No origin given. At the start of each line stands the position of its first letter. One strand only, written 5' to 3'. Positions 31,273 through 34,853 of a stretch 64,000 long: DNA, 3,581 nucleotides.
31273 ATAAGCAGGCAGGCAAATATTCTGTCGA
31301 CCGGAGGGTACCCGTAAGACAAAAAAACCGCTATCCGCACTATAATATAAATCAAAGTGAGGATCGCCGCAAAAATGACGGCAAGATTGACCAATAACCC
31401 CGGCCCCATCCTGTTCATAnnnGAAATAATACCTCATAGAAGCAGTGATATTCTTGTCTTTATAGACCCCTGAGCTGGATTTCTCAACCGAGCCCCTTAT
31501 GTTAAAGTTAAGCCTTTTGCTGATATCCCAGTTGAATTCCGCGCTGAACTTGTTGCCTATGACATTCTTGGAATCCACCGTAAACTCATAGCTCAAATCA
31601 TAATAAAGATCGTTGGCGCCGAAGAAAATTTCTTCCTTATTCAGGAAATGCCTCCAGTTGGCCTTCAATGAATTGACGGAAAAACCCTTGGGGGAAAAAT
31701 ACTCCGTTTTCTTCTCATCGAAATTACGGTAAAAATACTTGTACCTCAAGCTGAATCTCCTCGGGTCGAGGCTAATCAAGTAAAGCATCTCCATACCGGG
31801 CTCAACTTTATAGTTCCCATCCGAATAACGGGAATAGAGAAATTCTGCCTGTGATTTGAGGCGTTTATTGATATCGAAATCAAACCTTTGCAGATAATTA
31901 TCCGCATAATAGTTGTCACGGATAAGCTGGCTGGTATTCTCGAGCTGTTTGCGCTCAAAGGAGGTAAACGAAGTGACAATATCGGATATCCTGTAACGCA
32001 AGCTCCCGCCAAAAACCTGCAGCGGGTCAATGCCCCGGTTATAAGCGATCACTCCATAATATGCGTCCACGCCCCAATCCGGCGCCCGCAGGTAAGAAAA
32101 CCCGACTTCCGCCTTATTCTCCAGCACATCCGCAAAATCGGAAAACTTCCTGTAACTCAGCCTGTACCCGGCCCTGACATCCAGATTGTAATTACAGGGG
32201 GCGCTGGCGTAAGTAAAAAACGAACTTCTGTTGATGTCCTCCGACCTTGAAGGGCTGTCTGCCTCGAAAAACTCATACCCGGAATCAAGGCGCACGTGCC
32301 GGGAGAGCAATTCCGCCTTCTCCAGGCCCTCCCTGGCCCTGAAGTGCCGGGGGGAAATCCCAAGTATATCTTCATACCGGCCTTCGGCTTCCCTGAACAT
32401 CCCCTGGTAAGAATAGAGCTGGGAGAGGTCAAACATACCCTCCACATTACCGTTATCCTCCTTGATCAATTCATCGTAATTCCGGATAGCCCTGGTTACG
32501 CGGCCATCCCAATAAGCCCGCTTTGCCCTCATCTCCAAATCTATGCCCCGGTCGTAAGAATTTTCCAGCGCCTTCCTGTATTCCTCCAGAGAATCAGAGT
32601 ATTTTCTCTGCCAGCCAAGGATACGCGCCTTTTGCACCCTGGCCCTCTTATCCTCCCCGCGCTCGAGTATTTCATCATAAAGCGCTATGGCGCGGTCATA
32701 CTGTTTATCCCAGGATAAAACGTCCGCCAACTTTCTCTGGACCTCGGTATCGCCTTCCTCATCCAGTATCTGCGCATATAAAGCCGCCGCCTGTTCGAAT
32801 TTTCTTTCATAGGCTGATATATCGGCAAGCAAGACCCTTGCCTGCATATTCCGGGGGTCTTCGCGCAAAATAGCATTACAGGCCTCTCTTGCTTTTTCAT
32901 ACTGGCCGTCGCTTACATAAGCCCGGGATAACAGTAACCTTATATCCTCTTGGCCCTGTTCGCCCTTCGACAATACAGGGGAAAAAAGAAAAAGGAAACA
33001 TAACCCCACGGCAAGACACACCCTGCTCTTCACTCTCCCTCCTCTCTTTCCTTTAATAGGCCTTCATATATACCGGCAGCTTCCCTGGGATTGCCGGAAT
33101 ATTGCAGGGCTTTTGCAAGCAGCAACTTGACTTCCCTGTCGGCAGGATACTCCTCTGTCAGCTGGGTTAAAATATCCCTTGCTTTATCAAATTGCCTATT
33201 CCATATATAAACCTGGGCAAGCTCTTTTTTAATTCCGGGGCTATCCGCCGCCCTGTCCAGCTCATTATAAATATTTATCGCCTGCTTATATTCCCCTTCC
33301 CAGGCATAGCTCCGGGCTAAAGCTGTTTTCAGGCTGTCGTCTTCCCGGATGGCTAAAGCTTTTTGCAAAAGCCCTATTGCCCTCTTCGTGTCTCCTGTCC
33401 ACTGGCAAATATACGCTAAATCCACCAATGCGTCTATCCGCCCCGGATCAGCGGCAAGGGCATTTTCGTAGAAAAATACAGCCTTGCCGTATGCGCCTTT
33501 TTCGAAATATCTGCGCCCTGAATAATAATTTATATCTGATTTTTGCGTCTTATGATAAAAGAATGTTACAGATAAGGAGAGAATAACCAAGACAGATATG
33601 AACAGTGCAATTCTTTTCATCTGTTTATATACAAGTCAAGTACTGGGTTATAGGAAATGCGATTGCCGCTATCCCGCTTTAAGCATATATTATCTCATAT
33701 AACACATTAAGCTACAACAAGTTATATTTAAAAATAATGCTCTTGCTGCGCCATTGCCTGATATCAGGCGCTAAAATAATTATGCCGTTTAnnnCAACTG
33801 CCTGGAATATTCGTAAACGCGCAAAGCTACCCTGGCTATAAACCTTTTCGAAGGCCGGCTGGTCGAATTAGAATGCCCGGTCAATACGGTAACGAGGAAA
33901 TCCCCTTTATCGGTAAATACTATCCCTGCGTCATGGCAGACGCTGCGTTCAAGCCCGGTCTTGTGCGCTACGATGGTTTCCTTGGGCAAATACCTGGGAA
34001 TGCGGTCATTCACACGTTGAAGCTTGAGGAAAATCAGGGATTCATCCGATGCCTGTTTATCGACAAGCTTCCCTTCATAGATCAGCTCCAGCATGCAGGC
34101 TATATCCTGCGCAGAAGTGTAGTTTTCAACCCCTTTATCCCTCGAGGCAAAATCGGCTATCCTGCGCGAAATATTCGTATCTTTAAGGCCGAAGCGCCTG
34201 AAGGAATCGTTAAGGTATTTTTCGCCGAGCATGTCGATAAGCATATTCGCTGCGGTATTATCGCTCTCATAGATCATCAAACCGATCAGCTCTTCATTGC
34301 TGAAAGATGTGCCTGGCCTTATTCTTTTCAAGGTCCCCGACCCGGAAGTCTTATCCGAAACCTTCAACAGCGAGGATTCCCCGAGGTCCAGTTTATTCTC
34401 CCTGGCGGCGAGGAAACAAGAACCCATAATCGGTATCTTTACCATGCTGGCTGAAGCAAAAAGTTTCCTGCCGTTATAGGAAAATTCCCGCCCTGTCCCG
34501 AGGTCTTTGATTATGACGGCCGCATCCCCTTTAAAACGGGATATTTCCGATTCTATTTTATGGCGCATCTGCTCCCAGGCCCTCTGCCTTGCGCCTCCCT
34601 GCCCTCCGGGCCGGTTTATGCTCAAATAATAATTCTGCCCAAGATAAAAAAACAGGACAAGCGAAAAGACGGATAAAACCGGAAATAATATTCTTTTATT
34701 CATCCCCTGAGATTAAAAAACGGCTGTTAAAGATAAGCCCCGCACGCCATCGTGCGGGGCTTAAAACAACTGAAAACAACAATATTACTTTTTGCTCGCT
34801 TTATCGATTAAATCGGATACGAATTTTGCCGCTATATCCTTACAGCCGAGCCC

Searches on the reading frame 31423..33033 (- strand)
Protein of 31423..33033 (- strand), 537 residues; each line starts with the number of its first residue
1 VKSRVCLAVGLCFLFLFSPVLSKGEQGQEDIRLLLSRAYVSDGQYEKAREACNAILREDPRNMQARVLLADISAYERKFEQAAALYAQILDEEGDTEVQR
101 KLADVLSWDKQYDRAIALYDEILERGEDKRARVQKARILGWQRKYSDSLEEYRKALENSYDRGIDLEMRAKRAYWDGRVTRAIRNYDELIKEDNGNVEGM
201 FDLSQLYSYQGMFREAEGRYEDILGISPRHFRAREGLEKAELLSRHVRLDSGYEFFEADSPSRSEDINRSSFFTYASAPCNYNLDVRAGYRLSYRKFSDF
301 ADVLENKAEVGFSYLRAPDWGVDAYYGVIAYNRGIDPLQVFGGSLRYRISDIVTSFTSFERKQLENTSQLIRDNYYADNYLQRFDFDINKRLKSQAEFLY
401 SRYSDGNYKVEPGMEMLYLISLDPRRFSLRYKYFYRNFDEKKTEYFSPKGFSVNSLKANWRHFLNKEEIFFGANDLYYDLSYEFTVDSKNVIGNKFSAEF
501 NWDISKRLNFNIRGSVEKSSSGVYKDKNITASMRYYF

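Call 7: search_protein_families(library=pfam, proteins=[window:31423-33033:-], max_evalue=0.01)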
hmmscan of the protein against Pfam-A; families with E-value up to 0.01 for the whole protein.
window:31423-33033:- (537 aa): 18 families
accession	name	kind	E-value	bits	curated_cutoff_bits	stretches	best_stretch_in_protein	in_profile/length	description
PF14559.12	TPR_19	-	3e-19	69.5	25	3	76-136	4-64/68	Tetratricopeptide repeat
PF07719.23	TPR_2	-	3.6e-13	48.9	27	1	34-62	6-34/34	Tetratricopeptide repeat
PF13428.12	TPR_14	-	4.7e-12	45.8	23.5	1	30-72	2-44/44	Tetratricopeptide repeat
PF13432.12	TPR_16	-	3.5e-11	43.8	32.7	1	34-91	2-59/65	Tetratricopeptide repeat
PF12895.13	ANAPC3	-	5.9e-09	36.5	27.2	1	14-86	9-79/82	Anaphase-promoting complex, cyclosome, subunit 3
PF13424.12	TPR_12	-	1.7e-08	35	30.1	0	98-128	5-35/77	Tetratricopeptide repeat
PF25063.1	ARM_TT21_C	-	1.8e-06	28.4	35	1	31-127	97-195/209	Tetratricopeptide repeat protein 21 C-terminal ARM domain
PF24575.1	TPR_Slam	-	2.9e-06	28.1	35.2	0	73-115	57-100/104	Surface lipoprotein assembly modifier, N-terminal TPR repeats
PF14853.12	Fis1_TPR_C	-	1.4e-05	25.6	25.3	1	34-70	6-42/53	Fis1 C-terminal tetratricopeptide repeat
PF13431.12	TPR_17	-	1.5e-05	25.4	24.4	0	186-217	2-33/34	Tetratricopeptide repeat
PF00515.34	TPR_1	-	2.6e-05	24.3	27.8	0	38-62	10-34/34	Tetratricopeptide repeat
PF13181.12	TPR_8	-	5.5e-05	23.5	25.7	0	31-61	3-33/34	Tetratricopeptide repeat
PF13174.12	TPR_6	-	9.4e-05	23.3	26.3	0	33-60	4-31/33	Tetratricopeptide repeat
PF25064.1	ARM_TT21_5th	-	0.00013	22.7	27.8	0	64-94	2-32/117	TT21 fifth ARM repeats domain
PF23914.1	TPR_CcmH_CycH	-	0.0007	19.9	42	1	42-91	100-149/158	Cytochrome c-type biogenesis protein H TPR domain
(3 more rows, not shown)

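Call 42: search_protein_families(library=ncbifam, proteins=[window:31423-33033:-], max_evalue=0.001)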
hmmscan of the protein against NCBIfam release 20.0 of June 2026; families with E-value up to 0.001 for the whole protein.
window:31423-33033:- (537 aa): 11 families
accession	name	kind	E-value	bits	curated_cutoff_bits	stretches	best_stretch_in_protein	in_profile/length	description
TIGR02917.1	PEP_TPR_lipo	equivalog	1.1e-14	53.3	312.2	1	27-235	565-774/899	XrtA/PEP-CTERM system TPR-repeat protein PrsT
NF040959.1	MamA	equivalog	1.3e-10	41.1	200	1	27-124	69-167/204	magnetosome protein MamA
NF053607.1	CHU_0125_OmpA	equivalog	4.7e-07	28.7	620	1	41-131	31-122/639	CHU_0125 family OmpA-like outer membrane integrity protein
TIGR03939.1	PGA_TPR_OMP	equivalog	5.4e-07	28.2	366.65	0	35-134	92-192/800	poly-beta-1,6 N-acetyl-D-glucosamine export porin PgaA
NF047507.1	TPR_BatC_Lepto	exception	2.3e-06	27.2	175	1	142-238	37-137/214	TPR repeat-containing protein BatC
NF052230.1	T9SS_PorE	exception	1.1e-05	23.9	600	0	147-254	36-148/648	PorE family type IX secretion system protein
TIGR02521.1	type_IV_pilW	equivalog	0.00012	21.7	154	1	23-90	25-92/234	type IV pilus biogenesis/stability protein PilW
NF033920.0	C39_PA2778_fam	equivalog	0.00012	21.6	150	0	124-220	151-247/255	PA2778 family cysteine peptidase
NF033762.1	social_mot_Tgl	equivalog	0.00018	21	225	0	24-133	26-137/252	social motility TPR repeat lipoprotein Tgl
NF008520.0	PRK11447.1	equivalog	0.00066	17.6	858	0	26-186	600-761/1157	cellulose synthase complex outer membrane protein BcsC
NF052415.1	T3SS_chap_SctY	equivalog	0.00078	19.9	70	0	28-96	5-73/106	type III secretion apparatus assembly chaperone SctY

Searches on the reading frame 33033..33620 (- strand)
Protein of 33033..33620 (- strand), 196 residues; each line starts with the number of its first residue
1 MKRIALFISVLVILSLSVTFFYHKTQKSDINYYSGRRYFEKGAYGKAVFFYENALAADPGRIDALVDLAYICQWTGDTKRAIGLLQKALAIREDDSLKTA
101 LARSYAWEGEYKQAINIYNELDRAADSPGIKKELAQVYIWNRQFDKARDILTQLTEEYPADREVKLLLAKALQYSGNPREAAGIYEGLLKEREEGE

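Call 7: search_protein_families(library=pfam, proteins=[window:33033-33620:-], max_evalue=0.01)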
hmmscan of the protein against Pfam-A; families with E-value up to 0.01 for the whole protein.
window:33033-33620:- (196 aa): 26 families (the best 25 are shown)
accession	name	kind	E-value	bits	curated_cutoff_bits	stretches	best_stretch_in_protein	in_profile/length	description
PF14559.12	TPR_19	-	5.6e-24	84.7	25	2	108-170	4-67/68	Tetratricopeptide repeat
PF13428.12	TPR_14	-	4.1e-17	61.4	23.5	2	131-171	4-44/44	Tetratricopeptide repeat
PF07719.23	TPR_2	-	4.5e-15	54.9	27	1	31-60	4-33/34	Tetratricopeptide repeat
PF12895.13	ANAPC3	-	1.2e-12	48.4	27.2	1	41-120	2-81/82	Anaphase-promoting complex, cyclosome, subunit 3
PF13176.12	TPR_7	-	3.2e-11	42.8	27.9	1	64-96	1-33/36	Tetratricopeptide repeat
PF13174.12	TPR_6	-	1.1e-09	38.7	26.3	1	134-159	6-31/33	Tetratricopeptide repeat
PF13424.12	TPR_12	-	1.2e-09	38.7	30.1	1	63-120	4-70/77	Tetratricopeptide repeat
PF00515.34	TPR_1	-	2.8e-09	36.8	27.8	0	63-95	2-34/34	Tetratricopeptide repeat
PF25068.1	ARM_TT21_4th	-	6e-09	36.8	30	1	110-165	14-68/153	Tetratricopeptide repeat protein 21 forth ARM domain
PF13432.12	TPR_16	-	1.2e-06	29.3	32.7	1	134-190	3-59/65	Tetratricopeptide repeat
PF13181.12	TPR_8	-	1.4e-06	28.4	25.7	0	38-59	11-32/34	Tetratricopeptide repeat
PF24575.1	TPR_Slam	-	2.8e-06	28.1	35.2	1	97-149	49-102/104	Surface lipoprotein assembly modifier, N-terminal TPR repeats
PF23914.1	TPR_CcmH_CycH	-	3.4e-06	27.4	42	0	35-123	57-149/158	Cytochrome c-type biogenesis protein H TPR domain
PF13414.12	TPR_11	-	3e-05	24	26.8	0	35-70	1-36/42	TPR repeat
PF13374.12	TPR_10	-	8.5e-05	22.9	27.5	0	63-93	3-33/42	Tetratricopeptide repeat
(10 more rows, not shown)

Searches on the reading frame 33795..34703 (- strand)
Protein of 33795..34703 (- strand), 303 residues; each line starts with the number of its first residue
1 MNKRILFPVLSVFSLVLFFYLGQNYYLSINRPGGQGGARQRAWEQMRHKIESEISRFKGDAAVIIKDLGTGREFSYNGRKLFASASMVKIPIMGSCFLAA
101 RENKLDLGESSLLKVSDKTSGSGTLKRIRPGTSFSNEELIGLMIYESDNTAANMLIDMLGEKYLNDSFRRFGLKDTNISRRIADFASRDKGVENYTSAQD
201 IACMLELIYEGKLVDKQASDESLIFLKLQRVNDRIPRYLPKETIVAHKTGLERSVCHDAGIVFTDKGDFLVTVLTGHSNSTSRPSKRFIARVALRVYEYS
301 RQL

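Call 7: search_protein_families(library=pfam, proteins=[window:33795-34703:-], max_evalue=0.01)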
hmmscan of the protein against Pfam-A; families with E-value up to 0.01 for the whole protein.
window:33795-34703:- (303 aa): 2 families
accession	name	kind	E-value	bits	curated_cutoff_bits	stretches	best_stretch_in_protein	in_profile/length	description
PF13354.11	Beta-lactamase2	-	1.1e-57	195.3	22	1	63-275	2-214/214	Beta-lactamase enzyme family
PF00768.25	Peptidase_S11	-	0.00054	19.9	27.6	1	64-211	16-168/239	D-alanyl-D-alanine carboxypeptidase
